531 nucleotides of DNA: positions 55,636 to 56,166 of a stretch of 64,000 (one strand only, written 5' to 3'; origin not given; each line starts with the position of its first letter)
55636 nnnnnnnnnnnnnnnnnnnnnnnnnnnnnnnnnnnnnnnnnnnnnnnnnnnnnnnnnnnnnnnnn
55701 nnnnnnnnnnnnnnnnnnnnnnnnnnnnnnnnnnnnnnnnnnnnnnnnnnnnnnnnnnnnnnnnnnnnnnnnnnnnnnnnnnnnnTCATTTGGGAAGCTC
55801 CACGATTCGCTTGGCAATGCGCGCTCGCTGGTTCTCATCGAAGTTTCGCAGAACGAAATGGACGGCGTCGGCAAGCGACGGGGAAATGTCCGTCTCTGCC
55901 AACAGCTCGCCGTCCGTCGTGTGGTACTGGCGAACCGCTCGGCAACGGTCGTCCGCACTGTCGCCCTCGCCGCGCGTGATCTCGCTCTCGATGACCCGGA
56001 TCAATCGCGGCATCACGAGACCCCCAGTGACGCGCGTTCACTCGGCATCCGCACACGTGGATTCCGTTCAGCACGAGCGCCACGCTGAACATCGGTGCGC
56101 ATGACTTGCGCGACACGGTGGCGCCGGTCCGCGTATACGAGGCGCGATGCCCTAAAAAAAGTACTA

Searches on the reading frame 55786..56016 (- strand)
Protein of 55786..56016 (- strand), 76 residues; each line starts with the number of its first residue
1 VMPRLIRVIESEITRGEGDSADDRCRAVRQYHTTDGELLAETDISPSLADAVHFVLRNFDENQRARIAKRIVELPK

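Call 56: search_protein_families(library=phrogs, proteins=[window:55786-56016:-], max_evalue=0.01)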
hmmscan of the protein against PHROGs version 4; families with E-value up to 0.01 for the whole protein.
window:55786-56016:- (76 aa): 1 family
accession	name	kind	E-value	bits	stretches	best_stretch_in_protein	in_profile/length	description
phrog_14088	-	unknown function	3e-09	37.5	1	5-46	12-53/56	-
